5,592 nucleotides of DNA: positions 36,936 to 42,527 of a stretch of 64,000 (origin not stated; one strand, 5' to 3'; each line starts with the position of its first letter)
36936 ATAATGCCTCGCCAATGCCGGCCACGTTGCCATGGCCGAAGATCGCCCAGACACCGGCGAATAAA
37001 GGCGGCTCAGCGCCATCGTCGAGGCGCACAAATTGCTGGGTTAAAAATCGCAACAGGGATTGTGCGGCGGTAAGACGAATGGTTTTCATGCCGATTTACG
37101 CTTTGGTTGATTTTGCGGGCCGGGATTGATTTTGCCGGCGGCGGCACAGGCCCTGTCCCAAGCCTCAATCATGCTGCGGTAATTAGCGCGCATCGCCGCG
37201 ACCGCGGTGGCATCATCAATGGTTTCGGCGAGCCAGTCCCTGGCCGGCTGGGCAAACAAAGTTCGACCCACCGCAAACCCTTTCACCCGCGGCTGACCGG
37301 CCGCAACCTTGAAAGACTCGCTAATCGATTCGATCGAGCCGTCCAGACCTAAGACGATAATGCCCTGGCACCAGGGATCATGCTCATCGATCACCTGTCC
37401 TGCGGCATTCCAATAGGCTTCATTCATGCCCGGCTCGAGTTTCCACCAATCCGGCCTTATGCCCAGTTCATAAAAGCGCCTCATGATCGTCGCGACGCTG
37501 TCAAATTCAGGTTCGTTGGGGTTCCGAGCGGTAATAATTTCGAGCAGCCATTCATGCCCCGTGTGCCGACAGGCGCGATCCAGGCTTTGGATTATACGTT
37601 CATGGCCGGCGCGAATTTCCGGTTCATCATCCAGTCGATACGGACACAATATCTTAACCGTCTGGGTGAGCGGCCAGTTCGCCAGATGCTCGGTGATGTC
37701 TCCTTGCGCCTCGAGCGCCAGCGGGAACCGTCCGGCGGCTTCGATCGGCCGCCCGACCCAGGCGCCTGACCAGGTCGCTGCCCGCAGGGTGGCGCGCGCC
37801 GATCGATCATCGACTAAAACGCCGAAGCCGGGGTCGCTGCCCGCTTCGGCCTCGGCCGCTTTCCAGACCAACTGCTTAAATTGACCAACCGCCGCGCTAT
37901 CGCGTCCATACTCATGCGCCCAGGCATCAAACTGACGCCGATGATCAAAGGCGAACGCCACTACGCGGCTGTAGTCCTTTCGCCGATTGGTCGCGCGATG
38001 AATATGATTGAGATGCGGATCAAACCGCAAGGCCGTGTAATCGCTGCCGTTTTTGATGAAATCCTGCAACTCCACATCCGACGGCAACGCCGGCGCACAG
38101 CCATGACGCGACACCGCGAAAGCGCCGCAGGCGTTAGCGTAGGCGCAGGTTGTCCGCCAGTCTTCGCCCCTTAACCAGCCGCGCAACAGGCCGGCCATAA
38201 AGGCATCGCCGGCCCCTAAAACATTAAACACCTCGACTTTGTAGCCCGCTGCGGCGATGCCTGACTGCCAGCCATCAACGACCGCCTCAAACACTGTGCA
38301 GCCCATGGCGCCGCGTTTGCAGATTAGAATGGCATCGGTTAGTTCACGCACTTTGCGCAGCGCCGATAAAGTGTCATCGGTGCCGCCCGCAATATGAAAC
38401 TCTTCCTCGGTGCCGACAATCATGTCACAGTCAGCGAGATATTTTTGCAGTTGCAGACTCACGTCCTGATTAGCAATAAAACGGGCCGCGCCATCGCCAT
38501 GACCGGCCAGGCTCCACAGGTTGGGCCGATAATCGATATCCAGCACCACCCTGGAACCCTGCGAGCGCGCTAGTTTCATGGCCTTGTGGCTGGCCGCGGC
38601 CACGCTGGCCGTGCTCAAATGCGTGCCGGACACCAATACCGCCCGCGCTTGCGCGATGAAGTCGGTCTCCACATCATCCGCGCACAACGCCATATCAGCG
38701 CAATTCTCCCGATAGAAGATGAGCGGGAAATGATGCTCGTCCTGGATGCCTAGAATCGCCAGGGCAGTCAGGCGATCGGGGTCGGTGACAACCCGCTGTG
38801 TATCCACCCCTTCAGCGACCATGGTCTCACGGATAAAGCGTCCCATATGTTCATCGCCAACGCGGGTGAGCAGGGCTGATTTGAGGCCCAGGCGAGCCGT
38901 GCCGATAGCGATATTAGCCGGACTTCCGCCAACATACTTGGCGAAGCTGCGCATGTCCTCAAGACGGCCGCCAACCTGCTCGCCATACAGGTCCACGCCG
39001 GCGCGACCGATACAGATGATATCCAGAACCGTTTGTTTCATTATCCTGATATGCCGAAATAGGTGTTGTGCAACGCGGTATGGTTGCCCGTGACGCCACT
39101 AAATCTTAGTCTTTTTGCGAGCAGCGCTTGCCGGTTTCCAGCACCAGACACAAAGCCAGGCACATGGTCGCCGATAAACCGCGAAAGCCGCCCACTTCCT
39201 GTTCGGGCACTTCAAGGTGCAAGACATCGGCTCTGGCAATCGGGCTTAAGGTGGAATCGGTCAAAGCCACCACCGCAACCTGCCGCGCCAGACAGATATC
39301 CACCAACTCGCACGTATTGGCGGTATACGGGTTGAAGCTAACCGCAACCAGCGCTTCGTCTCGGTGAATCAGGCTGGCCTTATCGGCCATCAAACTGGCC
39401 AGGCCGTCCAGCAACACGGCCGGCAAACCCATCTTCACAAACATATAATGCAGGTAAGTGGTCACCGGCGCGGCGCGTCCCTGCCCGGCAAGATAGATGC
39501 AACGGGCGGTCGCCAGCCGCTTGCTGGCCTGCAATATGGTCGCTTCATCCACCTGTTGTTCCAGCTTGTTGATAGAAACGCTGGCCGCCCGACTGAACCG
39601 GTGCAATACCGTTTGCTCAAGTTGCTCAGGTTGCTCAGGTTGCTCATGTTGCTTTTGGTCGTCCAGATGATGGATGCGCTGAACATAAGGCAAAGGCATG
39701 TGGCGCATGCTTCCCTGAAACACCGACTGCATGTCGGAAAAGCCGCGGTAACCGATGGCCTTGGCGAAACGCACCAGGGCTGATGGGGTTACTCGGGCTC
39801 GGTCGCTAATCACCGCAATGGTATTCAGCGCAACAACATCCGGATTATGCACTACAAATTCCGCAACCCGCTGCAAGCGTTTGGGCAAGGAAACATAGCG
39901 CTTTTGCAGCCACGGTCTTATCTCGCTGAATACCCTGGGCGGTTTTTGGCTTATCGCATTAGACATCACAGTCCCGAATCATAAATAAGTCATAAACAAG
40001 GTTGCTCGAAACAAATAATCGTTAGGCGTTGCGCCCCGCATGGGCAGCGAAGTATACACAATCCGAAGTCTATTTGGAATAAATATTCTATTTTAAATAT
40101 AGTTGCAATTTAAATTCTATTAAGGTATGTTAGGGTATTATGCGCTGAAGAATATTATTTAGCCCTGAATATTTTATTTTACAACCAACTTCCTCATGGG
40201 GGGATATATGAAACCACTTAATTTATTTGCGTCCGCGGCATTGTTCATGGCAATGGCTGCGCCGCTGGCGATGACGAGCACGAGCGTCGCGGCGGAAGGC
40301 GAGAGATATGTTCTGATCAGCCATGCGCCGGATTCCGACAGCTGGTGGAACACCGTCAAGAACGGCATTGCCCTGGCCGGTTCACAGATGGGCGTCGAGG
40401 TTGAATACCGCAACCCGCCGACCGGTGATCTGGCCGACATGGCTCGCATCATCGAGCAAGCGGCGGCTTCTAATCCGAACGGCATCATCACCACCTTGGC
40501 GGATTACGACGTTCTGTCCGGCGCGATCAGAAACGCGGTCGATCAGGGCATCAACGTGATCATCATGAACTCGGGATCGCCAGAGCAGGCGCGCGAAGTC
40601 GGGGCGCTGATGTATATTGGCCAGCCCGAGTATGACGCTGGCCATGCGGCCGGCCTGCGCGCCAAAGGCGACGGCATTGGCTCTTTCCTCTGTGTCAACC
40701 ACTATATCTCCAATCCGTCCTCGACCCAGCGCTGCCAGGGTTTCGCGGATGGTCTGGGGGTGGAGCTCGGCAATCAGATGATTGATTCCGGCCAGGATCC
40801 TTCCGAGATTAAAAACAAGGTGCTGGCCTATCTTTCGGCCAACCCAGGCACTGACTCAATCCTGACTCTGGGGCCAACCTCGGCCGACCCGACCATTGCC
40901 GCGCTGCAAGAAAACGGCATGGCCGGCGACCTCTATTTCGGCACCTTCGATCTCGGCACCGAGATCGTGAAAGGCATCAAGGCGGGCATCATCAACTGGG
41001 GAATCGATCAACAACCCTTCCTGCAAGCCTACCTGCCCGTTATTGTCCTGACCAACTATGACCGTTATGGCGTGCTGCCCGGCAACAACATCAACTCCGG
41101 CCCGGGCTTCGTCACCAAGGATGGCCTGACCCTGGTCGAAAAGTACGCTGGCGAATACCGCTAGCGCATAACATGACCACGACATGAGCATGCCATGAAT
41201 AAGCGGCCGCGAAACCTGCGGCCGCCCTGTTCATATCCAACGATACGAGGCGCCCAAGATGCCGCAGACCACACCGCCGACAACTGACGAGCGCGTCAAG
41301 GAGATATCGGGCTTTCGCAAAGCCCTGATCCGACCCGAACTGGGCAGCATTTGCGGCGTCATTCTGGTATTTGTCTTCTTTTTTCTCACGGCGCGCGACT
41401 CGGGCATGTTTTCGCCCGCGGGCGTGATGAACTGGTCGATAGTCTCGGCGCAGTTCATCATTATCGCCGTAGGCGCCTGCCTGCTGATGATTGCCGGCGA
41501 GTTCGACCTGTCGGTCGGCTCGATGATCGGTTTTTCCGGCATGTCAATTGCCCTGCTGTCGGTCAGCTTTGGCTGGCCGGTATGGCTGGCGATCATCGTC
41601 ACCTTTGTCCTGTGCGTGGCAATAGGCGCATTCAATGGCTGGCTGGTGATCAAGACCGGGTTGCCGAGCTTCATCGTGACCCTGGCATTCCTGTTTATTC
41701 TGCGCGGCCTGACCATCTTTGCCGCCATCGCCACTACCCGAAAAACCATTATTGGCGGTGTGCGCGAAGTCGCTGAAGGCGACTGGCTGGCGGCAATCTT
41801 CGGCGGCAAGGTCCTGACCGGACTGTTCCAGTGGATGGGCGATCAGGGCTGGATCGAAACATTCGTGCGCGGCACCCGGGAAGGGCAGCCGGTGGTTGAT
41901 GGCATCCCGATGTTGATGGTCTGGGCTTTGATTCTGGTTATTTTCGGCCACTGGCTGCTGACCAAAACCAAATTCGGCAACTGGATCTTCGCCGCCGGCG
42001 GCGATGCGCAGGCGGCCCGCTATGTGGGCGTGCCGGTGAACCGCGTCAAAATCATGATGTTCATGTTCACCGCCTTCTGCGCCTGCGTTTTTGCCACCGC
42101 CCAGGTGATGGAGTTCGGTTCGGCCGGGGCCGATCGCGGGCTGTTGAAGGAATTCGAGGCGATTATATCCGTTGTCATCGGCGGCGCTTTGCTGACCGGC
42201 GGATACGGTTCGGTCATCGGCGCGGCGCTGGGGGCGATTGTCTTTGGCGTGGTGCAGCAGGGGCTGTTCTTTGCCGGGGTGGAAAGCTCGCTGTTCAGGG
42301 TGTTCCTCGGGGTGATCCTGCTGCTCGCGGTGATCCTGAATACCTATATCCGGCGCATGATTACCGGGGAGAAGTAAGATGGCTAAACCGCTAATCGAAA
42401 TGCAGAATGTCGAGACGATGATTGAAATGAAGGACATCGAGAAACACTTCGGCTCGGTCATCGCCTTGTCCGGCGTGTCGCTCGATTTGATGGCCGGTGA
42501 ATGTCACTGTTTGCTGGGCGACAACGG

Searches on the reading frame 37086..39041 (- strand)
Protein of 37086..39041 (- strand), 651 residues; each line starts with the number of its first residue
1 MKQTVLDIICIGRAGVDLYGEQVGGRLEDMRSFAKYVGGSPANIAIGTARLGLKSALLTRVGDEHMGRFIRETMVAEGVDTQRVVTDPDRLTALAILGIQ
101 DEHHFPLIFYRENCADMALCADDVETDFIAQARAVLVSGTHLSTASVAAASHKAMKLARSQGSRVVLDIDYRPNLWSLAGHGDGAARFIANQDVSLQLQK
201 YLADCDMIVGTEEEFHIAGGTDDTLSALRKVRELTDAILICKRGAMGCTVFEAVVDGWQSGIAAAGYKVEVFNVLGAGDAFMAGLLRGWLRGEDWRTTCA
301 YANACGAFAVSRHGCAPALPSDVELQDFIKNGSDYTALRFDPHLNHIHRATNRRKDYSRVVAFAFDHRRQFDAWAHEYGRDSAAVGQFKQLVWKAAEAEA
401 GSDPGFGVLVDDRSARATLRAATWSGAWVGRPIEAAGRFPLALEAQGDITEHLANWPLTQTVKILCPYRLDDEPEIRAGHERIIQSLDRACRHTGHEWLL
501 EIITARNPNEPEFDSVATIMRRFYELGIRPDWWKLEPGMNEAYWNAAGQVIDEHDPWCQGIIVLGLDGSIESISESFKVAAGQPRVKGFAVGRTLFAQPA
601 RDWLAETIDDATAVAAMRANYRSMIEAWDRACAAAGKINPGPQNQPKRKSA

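Call 17: search_protein_families(library=ncbifam, proteins=[window:37086-39041:-])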
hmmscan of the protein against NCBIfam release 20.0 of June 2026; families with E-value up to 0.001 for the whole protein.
window:37086-39041:- (651 aa): 21 families
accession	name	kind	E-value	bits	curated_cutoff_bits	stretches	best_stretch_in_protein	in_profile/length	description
NF047869.1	myo_kin_aldol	exception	8.1e-217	721.2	600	1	5-581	6-585/586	bifunctional 5-dehydro-2-deoxygluconokinase/5-dehydro-2-deoxyphosphogluconate aldolase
TIGR04382.1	myo_inos_iolC_N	equivalog_domain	3.8e-123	410.7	300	1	6-329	2-309/309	5-dehydro-2-deoxygluconokinase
NF040938.1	KDG_KDGal_kin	equivalog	7.9e-39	133.5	400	1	23-330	15-304/305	bifunctional 2-dehydro-3-deoxygluconokinase/2-dehydro-3-deoxygalactonokinase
NF006957.1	PRK09434.1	equivalog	1.6e-35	123.1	450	1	28-325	17-302/302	fructokinase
NF049991.1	TagKinase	equivalog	3.7e-31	108.1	420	1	7-332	9-318/321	tagatose kinase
NF053626.1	RibKinHalex1628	equivalog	2e-26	93.2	330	2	200-330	172-292/293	ATP-dependent ribose-1-phosphate kinase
NF041332.1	KDG_KDGal_kin_Halo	equivalog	1e-24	87.6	440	1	23-314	18-296/320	bifunctional 2-dehydro-3-deoxygluconokinase/2-dehydro-3-deoxygalactonokinase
TIGR02152.1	D_ribokin_bact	equivalog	3.1e-23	82.5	299.65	2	31-168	28-160/298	ribokinase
NF041633.1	trifunc_aldol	exception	5.9e-19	67.9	700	1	23-178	258-415/580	KHG/KDPG aldolase/sugar kinase fusion protein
NF008353.0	PRK11142.1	equivalog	8e-19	68.3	341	2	35-168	36-164/307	ribokinase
NF007321.0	PRK09813.1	equivalog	4.7e-17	62.3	247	2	34-133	20-116/261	fructoselysine 6-kinase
NF052444.1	DhDoxglucKinKdgK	equivalog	6.2e-15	55.4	400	1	33-308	20-288/303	2-dehydro-3-deoxygluconokinase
TIGR02198.1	rfaE_dom_I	equivalog_domain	1.5e-14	53.9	345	2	225-320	215-307/315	D-glycero-beta-D-manno-heptose-7-phosphate kinase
TIGR03168.1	1-PFK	subfamily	2.7e-13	49.5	216.4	1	222-323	199-295/305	hexose kinase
TIGR03828.1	pfkB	equivalog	7.3e-11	41.6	292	1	223-322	200-294/305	1-phosphofructokinase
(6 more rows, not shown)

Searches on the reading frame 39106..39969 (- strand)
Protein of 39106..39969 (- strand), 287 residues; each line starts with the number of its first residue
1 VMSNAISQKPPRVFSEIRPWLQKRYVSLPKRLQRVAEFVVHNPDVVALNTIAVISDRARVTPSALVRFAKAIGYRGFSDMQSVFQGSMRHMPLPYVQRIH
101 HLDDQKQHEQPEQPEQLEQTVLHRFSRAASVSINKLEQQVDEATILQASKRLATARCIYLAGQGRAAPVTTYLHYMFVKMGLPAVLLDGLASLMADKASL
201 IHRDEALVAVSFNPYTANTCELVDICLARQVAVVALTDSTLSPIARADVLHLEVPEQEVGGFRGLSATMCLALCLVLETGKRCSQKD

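Call 17: search_protein_families(library=ncbifam, proteins=[window:39106-39969:-])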
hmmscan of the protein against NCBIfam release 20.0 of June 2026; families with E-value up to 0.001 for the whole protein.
window:39106-39969:- (287 aa): 8 families
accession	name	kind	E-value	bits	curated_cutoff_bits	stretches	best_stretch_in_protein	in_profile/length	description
NF008451.0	PRK11302.1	subfamily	1.9e-17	63.7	296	1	21-257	7-230/286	transcriptional regulator HexR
NF010701.0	PRK14101.1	equivalog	1.6e-15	56.3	920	1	28-258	354-569/638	bifunctional transcriptional regulator/glucokinase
NF008458.0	PRK11337.1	equivalog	1.6e-14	53.6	378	1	17-249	16-234/293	MurR/RpiR family transcriptional regulator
NF040776.2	AlsR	equivalog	2.9e-14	52.7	400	1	19-255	6-228/279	transcriptional repressor AlsR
NF008590.0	PRK11557.1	equivalog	1.5e-11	44.2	355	1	22-239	8-215/282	MurR/RpiR family transcriptional regulator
NF046014.1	sap1_reg_SapR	equivalog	1.4e-06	27.9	500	1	22-262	6-250/295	sap1 transcriptional regulator SapR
TIGR03127.2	RuMP_HxlB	equivalog_domain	9.5e-05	22.3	160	1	133-256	8-125/178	6-phospho-3-hexuloisomerase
NF012026.0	PRK15482.1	equivalog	0.00086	18.9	408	0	33-251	19-230/285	HTH-type transcriptional regulator MurR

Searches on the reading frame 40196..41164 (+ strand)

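Call 17: search_protein_families(library=ncbifam, proteins=[window:40196-41164:+])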
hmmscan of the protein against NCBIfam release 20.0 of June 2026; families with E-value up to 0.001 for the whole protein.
window:40196-41164:+ (322 aa): 4 families
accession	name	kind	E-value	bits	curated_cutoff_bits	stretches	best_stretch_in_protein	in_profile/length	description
NF052284.1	rhzpin_SBP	equivalog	9e-80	267.9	420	1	37-316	2-282/289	rhizopine catabolism ABC transporter substrate-binding protein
NF011937.0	PRK15408.1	equivalog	4e-05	22.6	384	1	25-134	18-125/340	autoinducer 2 ABC transporter substrate-binding protein LsrB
NF007254.0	PRK09701.1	equivalog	0.0002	20.7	335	0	19-124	9-113/311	D-allose transporter substrate-binding protein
TIGR02637.1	RhaS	equivalog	0.00045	19.5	342.25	1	49-135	11-98/302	rhamnose ABC transporter substrate-binding protein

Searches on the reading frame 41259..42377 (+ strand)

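Call 17: search_protein_families(library=ncbifam, proteins=[window:41259-42377:+])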
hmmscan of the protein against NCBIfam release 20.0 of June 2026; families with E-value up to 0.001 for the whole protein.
window:41259-42377:+ (372 aa): 12 families
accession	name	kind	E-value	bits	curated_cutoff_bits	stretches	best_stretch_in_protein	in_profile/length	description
NF040906.3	GguB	equivalog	1.7e-49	169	450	2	214-365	222-373/375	multiple monosaccharide ABC transporter permease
NF008630.0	PRK11618.1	equivalog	6.4e-42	143.9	363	2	219-368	166-316/331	galactofuranose ABC transporter, permease protein YjfF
NF007067.0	PRK09512.1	equivalog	5e-35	121.2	398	2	215-362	171-318/321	ribose ABC transporter permease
NF011612.1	PRK15038.1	equivalog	7.3e-32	110.8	500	2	212-360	156-304/322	autoinducer 2 ABC transporter permease LsrD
NF007252.0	PRK09699.1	equivalog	4e-31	108.5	396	2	214-364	174-324/326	D-allose ABC transporter permease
NF008441.0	PRK11285.1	equivalog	1.2e-29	103.5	378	2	217-366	179-328/333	L-arabinose ABC transporter permease AraH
NF007014.0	PRK09478.1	equivalog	6.2e-28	98.1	386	1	216-362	183-329/336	galactose/methyl galactoside ABC transporter permease MglC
NF011961.0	PRK15432.1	equivalog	1.7e-27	96.5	388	2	188-369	130-312/344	autoinducer 2 ABC transporter permease LsrC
NF041862.1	YtfT_transport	equivalog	7.3e-19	68.1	535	2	216-361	178-324/339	galactofuranose ABC transporter, ATP-binding protein YtfT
TIGR03408.1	urea_trans_UrtC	equivalog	1.5e-06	28.2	296.2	1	218-359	170-304/313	urea ABC transporter permease subunit UrtC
TIGR03409.1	urea_trans_UrtB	equivalog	2e-05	24.4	250.3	0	77-355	33-277/291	urea ABC transporter permease subunit UrtB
NF047929.1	ABC_B6_perm_2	equivalog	0.00039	19.7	400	1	217-293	184-258/337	putative B6 ABC transporter permease subunit 2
